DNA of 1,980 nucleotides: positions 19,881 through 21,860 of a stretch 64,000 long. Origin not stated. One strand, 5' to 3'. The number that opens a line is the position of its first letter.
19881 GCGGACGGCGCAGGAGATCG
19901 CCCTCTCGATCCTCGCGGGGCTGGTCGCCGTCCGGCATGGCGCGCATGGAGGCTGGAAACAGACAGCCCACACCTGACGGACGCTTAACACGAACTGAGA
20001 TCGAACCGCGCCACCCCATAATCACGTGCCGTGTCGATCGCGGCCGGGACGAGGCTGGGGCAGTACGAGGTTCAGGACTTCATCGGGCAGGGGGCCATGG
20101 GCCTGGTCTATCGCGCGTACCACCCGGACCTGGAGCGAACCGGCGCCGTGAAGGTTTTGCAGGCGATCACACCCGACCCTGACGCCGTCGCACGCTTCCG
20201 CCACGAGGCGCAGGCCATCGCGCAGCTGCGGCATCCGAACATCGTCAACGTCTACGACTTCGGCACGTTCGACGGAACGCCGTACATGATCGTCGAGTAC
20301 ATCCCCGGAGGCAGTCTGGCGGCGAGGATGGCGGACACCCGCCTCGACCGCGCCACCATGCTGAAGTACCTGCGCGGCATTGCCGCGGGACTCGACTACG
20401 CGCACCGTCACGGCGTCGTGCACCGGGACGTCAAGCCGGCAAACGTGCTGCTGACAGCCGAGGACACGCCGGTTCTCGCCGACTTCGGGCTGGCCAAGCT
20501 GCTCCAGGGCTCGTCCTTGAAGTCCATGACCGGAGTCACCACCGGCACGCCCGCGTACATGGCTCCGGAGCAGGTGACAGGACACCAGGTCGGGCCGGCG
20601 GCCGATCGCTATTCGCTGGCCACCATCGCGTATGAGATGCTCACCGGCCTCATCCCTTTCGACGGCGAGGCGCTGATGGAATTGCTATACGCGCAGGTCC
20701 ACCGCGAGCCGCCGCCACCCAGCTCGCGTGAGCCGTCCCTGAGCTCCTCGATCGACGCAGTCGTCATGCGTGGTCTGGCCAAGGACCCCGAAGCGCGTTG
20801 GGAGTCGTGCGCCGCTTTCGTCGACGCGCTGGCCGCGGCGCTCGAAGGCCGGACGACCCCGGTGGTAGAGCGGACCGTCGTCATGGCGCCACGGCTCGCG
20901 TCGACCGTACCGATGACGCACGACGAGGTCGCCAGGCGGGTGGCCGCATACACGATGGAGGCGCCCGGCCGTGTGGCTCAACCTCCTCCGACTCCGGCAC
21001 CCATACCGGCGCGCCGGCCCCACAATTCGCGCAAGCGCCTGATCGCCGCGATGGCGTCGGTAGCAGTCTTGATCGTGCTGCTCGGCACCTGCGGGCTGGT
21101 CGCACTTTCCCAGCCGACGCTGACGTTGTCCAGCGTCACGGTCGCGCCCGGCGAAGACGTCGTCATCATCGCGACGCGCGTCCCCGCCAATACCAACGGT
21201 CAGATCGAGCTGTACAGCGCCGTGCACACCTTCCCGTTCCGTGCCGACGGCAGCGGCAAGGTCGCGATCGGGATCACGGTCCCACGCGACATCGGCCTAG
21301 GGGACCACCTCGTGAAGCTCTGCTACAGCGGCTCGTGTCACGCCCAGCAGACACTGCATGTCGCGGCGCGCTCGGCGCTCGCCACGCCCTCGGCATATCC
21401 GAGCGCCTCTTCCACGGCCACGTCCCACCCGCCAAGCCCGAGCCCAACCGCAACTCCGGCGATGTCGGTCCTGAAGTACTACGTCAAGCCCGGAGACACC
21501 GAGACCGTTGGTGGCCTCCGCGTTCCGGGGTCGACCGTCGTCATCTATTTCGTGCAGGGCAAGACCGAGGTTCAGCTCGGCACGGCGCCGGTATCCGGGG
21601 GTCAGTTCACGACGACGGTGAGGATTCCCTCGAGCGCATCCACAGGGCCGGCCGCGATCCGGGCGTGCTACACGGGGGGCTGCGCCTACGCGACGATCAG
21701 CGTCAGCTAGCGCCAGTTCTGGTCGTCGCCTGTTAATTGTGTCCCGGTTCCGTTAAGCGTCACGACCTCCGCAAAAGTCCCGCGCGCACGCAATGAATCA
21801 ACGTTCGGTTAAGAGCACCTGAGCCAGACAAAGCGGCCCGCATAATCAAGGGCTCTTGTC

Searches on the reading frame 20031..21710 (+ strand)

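Call 58: search_protein_families(library=pfam, proteins=[window:20031-21710:+], max_evalue=0.001)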
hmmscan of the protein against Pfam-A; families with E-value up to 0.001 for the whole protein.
window:20031-21710:+ (559 aa): 5 families
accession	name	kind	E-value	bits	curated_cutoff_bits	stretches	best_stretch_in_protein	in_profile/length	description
PF00069.31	Pkinase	-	5.6e-50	170.6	31.7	1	12-259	1-254/263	Protein kinase domain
PF07714.23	PK_Tyr_Ser-Thr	-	2.9e-35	122.3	23.1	1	14-256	3-248/258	Protein tyrosine and serine/threonine kinase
PF01636.29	APH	-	7.9e-07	29.5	23.2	0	117-156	158-198/239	Phosphotransferase enzyme family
PF03109.22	ABC1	-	3.2e-06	26.9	22.9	1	54-161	118-220/244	ABC1 atypical kinase-like domain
PF17667.7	Pkinase_fungal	-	0.00012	21.4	24.1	1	107-184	285-367/387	Fungal protein kinase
